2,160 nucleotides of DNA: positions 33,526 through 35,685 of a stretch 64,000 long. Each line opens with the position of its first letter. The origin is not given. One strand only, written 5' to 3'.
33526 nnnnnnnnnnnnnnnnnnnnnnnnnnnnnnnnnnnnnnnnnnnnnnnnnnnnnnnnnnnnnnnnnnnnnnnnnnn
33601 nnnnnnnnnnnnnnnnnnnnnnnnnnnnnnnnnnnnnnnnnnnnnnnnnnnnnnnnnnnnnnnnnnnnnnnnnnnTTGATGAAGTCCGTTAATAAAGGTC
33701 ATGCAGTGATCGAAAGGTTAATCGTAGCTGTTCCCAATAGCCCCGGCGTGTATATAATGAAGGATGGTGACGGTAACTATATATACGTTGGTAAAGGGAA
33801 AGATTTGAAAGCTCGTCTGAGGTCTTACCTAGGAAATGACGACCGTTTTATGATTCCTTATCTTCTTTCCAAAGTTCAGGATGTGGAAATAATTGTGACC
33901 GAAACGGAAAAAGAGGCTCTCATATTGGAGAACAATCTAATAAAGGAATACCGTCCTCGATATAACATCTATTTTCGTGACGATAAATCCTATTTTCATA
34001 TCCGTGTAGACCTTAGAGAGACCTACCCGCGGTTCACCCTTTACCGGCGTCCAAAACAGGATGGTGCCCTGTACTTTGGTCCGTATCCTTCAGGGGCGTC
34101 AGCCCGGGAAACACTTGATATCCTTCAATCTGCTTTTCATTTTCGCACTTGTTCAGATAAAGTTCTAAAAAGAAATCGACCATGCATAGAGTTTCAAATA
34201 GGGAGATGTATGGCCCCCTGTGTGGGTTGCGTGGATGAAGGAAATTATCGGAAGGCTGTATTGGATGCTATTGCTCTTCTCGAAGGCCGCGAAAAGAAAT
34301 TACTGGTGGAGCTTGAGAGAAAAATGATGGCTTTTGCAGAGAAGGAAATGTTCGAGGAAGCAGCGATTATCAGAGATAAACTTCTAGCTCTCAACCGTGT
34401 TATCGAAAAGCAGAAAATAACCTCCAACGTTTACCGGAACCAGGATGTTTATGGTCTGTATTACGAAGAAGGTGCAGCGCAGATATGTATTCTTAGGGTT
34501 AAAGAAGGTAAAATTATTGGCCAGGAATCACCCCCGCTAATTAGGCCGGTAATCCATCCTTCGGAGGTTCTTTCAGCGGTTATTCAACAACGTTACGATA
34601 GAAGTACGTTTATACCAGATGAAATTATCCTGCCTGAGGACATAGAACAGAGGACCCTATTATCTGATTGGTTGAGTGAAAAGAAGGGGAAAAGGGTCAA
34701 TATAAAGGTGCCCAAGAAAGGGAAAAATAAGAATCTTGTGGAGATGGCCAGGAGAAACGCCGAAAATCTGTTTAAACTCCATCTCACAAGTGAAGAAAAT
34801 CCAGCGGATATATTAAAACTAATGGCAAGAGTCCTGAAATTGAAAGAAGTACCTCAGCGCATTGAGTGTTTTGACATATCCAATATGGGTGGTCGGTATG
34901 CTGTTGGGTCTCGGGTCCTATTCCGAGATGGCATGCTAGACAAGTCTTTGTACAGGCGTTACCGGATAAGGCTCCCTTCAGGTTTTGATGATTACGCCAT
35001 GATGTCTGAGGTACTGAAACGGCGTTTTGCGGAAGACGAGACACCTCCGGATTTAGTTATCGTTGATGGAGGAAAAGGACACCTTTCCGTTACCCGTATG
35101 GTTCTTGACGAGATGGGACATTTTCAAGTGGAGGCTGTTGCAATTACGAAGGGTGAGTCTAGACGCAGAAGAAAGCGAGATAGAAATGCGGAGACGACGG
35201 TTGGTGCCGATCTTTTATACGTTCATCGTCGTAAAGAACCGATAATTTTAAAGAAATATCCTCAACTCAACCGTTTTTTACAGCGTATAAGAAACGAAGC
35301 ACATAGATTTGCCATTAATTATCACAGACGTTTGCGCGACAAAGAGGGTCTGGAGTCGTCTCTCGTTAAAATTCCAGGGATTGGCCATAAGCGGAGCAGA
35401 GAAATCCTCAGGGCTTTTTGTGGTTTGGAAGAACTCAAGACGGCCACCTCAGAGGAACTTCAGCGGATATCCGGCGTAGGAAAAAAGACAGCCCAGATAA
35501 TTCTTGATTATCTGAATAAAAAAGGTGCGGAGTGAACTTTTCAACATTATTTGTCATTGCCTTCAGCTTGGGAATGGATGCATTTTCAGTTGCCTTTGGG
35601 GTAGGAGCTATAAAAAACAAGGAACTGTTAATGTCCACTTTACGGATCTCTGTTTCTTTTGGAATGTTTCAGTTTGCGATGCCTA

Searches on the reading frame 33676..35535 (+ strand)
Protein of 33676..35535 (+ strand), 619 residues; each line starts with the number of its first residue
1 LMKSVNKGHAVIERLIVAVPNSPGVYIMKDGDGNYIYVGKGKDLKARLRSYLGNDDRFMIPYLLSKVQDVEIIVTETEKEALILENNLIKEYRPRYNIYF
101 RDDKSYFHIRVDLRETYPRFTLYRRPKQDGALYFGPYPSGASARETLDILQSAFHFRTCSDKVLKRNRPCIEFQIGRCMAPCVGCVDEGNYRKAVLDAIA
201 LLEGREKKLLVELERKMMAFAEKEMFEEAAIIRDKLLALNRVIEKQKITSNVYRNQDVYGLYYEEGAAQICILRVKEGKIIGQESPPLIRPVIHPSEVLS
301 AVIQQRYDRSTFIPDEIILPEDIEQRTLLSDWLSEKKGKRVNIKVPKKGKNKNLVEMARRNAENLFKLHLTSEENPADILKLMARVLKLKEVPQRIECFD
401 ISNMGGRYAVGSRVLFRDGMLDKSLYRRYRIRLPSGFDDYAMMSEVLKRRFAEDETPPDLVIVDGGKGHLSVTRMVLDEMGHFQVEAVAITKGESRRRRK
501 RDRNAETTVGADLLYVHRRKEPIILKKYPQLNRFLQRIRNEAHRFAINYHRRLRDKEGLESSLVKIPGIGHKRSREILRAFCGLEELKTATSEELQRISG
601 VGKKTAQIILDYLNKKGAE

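Call 78: search_protein_families(library=pfam, proteins=[window:33676-35535:+], max_evalue=0.00001)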
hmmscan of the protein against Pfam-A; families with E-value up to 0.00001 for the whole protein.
window:33676-35535:+ (619 aa): 6 families
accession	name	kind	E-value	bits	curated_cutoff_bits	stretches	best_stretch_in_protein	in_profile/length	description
PF08459.17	UvrC_RNaseH_dom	-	1.1e-47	162.3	22.3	1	385-547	2-159/159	UvrC RNAse H endonuclease domain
PF22920.2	UvrC_RNaseH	-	5e-31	107.4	24.3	1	255-367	1-114/116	UvrC Ribonuclease H-like domain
PF14520.12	HHH_5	-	3.1e-11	44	27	1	562-613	3-55/57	Helix-hairpin-helix domain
PF01541.30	GIY-YIG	-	3.8e-11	43.6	22.6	1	23-97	2-78/78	GIY-YIG catalytic domain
PF12826.13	HHH_2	-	7.5e-10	39.3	27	1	566-616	8-58/64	Helix-hairpin-helix motif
PF00633.29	HHH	-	1.5e-08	34.5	24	1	584-612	2-30/30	Helix-hairpin-helix motif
